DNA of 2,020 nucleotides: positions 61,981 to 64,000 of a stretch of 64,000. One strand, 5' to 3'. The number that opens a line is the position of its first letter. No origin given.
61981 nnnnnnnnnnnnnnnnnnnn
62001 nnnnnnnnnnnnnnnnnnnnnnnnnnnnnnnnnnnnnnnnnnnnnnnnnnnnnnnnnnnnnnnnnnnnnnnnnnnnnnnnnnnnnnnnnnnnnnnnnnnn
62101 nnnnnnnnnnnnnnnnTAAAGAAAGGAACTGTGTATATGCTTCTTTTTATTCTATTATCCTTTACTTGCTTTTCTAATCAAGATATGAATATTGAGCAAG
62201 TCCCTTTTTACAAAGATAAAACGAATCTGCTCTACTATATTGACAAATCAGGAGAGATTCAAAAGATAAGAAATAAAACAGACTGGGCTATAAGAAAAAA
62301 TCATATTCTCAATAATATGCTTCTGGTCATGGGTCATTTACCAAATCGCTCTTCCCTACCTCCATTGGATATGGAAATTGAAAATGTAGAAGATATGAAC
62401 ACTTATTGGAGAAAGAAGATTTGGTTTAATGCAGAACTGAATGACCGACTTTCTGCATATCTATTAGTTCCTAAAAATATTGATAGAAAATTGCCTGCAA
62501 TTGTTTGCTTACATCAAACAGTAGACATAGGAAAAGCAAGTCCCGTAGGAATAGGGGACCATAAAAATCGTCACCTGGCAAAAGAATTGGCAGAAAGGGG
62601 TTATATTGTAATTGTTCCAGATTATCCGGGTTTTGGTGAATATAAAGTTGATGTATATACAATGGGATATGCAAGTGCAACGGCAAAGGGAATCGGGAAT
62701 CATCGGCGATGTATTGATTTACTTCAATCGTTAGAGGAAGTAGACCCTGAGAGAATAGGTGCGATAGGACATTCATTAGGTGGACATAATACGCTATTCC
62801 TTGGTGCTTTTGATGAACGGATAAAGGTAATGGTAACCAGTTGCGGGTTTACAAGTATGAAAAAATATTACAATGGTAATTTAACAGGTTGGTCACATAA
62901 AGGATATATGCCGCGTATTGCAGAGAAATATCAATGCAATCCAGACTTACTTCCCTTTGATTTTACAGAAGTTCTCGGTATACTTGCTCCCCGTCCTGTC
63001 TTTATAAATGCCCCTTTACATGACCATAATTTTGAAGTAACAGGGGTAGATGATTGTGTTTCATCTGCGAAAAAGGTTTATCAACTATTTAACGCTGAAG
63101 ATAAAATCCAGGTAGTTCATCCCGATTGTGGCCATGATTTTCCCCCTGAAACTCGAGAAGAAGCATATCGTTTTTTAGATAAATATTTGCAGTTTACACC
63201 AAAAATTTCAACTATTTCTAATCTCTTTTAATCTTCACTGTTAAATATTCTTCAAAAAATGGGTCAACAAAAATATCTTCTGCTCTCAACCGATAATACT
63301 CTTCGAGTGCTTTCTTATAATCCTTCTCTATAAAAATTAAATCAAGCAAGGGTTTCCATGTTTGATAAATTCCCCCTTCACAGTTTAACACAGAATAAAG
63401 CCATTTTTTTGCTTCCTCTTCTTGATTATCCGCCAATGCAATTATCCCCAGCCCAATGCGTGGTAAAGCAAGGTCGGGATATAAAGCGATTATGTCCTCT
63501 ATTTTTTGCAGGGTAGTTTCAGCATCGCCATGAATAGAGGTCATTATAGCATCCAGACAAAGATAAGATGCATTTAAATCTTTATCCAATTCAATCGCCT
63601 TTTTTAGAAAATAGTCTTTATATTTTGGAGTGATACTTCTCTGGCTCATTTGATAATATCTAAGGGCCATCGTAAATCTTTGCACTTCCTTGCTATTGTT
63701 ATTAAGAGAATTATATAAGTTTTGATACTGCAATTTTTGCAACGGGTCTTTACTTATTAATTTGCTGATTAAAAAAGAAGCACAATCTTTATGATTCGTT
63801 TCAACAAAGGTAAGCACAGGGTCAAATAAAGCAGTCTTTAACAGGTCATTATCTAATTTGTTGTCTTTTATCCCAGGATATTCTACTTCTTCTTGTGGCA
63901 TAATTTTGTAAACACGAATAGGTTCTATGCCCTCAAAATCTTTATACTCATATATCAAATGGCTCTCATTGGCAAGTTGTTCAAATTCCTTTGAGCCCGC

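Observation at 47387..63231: Co-directional cluster of about 16 kb: sigma-54 two-component system coupled to a GT-C/TPR + GT2 + B12-radical-SAM + BNR + esterase module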

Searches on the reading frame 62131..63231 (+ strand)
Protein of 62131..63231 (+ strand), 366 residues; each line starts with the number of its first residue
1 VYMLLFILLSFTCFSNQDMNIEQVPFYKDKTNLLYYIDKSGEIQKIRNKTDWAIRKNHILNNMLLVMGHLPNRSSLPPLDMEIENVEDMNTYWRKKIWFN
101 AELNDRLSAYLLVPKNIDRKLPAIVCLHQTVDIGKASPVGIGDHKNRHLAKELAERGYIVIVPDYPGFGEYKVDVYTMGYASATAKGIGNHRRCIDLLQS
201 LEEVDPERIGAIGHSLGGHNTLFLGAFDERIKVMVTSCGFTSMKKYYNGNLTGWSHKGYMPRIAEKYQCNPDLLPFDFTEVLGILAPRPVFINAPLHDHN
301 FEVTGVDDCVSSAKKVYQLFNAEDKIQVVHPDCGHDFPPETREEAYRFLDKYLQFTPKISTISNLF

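Call 3: search_protein_families(library=pfam, proteins=[window:62131-63231:+], max_evalue=0.01)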
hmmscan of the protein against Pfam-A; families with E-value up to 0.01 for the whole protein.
window:62131-63231:+ (366 aa): 10 families
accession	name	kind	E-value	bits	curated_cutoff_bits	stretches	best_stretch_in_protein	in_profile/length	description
PF00326.27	Peptidase_S9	-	3.9e-12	46.6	22.6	1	151-352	8-205/213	Prolyl oligopeptidase family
PF22244.2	GCE_fung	-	5.4e-12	46.5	27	1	180-319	79-229/231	Glucuronyl esterase, fungi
PF00561.26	Abhydrolase_1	-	2.3e-08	34.5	25.8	1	123-239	2-102/245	alpha/beta hydrolase fold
PF05448.18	AXE1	-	5.6e-08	32.4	21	1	193-241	162-210/321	Acetyl xylan esterase (AXE1)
PF12697.13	Abhydrolase_6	-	5.9e-08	34.1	26.3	1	147-248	18-94/217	Alpha/beta hydrolase family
PF01738.24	DLH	-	4.2e-07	30.2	21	1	108-235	2-125/217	Dienelactone hydrolase family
PF02129.25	Peptidase_S15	-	8.6e-07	29.3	23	1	105-256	3-146/262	X-Pro dipeptidyl-peptidase (S15 family)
PF12715.13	Abhydrolase_7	-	1.5e-06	28.2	21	1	51-303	47-321/388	Abhydrolase family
PF12146.15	Hydrolase_4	-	2.2e-05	24.3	27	1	141-248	13-118/239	Serine aminopeptidase, S33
PF08840.17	BAAT_C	-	0.0026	18.3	20.9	1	194-244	9-59/210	BAAT / Acyl-CoA thioester hydrolase C terminal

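Call 4: search_protein_families(library=ncbifam, proteins=[window:62131-63231:+], max_evalue=0.001)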
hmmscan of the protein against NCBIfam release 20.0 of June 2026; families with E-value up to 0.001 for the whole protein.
window:62131-63231:+ (366 aa): 3 families
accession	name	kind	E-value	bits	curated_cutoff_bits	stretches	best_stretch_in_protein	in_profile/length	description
NF053518.1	DipepPtdsDpp5Prph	equivalog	3e-10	39.3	900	1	88-248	390-548/655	dipeptidyl-peptidase Dpp5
NF047920.1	lactonase_UilS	equivalog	6.5e-07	29.3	400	1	140-260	35-151/285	UilS family quorum-quenching N-acyl-homoserine lactonase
NF050058.1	e_dPHAscl_type1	hypoth_equivalog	0.00015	21.3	150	1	106-226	7-123/276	extracellular catalytic domain type 1 short-chain-length polyhydroxyalkanoate depolymerase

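Call 94: search_solved_structures(query=window:62131-63228:+, max_evalue=0.001)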
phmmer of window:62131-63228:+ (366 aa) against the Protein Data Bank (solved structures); distinct sequences matched with E-value up to 0.001: 22.
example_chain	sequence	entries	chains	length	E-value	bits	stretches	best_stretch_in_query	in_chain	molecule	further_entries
9pjb_A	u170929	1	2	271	1.3e-11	47.4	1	105-247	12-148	MHETase MHT043-5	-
7b7h_A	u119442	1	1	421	3.7e-09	39.3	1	192-322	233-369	Putative acetyl xylan esterase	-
6grw_A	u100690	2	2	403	4.7e-09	39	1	192-322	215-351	Putative acetyl xylan esterase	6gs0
6syu_A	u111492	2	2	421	5.1e-09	38.8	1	192-322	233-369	glucuronoyl esterase OtCE15A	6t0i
6sz0_A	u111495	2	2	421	5.1e-09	38.8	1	192-322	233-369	glucuronoyl esterase OtCE15A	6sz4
6syr_A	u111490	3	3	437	5.6e-09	38.7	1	192-322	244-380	glucuronoyl esterase OtCE15A | Putative acetyl xylan esterase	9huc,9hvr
6syv_A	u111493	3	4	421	1.3e-08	37.5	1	192-322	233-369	glucuronoyl esterase OtCE15A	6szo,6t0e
8b4u_A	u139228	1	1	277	2.7e-08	36.4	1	107-248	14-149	Alpha/beta hydrolase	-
6goc_A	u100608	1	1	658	3e-08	36.3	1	152-356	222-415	DUF3826 domain-containing protein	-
8q6s_A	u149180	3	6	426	1.9e-07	33.7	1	185-320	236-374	Putative acetyl xylan esterase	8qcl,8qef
7qjm_A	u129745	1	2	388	3.3e-07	32.9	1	149-266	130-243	alpha/beta-hydrolase (202)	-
6ehn_A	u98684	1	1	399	6.8e-07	31.9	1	194-320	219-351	Carbohydrate esterase MZ0003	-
6gry_A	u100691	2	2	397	1.5e-06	30.7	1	189-332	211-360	Putative acetyl xylan esterase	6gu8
8trx_A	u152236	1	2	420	5.4e-06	28.9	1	197-354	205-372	CE15 glucuronoyl esterase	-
3nuz_A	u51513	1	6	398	8.6e-06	28.2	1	94-342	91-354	Putative acetyl xylan esterase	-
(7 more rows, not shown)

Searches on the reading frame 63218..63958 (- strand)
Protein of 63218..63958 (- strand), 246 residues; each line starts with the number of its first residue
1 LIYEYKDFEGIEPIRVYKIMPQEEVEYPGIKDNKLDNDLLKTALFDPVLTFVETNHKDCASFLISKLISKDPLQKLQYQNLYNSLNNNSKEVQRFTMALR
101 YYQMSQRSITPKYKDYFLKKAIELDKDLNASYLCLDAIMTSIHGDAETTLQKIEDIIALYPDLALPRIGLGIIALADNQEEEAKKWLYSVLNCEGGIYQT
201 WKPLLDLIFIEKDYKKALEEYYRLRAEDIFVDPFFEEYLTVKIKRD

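Call 16: search_protein_families(library=pfam, proteins=[window:63218-63958:-], max_evalue=0.001)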
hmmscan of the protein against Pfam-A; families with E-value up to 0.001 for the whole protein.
window:63218-63958:- (246 aa): 0 families
